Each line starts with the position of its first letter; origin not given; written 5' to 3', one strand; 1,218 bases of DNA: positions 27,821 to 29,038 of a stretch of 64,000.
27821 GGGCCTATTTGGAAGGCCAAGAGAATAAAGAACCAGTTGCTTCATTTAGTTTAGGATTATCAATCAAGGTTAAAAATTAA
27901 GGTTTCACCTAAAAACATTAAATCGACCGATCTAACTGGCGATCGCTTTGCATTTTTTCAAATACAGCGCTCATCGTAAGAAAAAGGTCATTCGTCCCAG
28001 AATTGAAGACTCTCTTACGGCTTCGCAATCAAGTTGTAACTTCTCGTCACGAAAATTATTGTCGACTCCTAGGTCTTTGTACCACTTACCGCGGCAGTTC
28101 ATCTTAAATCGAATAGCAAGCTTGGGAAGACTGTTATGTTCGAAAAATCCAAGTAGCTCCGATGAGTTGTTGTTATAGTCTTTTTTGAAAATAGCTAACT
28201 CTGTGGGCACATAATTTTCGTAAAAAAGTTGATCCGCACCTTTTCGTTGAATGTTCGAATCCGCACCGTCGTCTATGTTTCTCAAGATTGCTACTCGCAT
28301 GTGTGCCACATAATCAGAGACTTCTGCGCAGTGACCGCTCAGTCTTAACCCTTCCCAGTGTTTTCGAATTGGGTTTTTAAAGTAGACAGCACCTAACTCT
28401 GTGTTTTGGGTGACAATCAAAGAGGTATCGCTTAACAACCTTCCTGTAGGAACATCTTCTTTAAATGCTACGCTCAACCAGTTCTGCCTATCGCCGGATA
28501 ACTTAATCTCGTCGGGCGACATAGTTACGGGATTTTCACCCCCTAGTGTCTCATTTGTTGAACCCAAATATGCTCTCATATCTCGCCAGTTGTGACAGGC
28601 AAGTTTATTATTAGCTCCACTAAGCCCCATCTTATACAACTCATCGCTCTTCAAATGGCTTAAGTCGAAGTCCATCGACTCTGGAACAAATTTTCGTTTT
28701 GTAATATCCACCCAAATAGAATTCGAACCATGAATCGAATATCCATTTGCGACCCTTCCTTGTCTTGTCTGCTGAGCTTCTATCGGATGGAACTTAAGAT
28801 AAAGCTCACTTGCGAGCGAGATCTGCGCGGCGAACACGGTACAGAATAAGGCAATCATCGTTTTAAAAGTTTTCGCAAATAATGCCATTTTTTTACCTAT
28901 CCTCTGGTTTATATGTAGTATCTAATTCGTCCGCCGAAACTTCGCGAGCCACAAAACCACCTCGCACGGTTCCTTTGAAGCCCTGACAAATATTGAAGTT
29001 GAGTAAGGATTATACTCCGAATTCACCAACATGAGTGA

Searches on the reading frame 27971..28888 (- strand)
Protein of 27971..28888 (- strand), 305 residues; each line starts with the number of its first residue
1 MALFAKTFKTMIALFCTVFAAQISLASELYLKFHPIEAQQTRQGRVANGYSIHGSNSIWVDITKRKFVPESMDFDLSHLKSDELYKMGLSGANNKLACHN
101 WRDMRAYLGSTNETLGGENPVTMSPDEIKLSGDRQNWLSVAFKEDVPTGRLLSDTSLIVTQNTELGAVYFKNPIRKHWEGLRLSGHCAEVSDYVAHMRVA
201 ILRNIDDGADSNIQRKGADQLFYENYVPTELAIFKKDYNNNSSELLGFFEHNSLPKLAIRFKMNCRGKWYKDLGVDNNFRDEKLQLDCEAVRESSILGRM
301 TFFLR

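Call 23: find_encoding_contigs(protein=window:27971-28888:-, flank=10000, max_places=1)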
Protein window:27971-28888:- (305 aa): 12 contigs read that carry it; 1 place shown.
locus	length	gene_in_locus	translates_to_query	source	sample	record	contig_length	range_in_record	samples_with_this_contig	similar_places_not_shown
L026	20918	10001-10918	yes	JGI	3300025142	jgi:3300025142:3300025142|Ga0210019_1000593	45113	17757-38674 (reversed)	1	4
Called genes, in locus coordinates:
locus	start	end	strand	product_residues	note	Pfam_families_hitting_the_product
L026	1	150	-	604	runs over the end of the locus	PF03979:Sigma70_r1_1, PF00140:Sigma70_r1_2, PF04542:Sigma70_r2, PF04539:Sigma70_r3, PF04545:Sigma70_r4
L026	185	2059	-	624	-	PF01807:Zn_ribbon_DnaG, PF08275:DNAG_N, PF10410:DnaB_bind (faint), PF01751:Toprim, PF13155:Toprim_2, PF13362:Toprim_3 (weak), PF13662:Toprim_4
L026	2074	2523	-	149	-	PF09424:YqeY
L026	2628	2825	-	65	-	PF01165:Ribosomal_S21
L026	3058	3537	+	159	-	PF00383:dCMP_cyt_deam_1, PF14437:MafB19-deam, PF14439:Bd3614-deam (weak)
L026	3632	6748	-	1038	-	-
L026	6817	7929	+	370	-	-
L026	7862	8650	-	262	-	-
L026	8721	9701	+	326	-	PF04773:FecR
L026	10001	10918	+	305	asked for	-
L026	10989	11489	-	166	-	PF14539:DUF4442 (weak)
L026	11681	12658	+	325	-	PF00478:IMPDH, PF03060:NMO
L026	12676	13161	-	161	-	-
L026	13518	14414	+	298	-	PF01522:Polysacc_deac_1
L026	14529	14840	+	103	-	PF13711:DUF4160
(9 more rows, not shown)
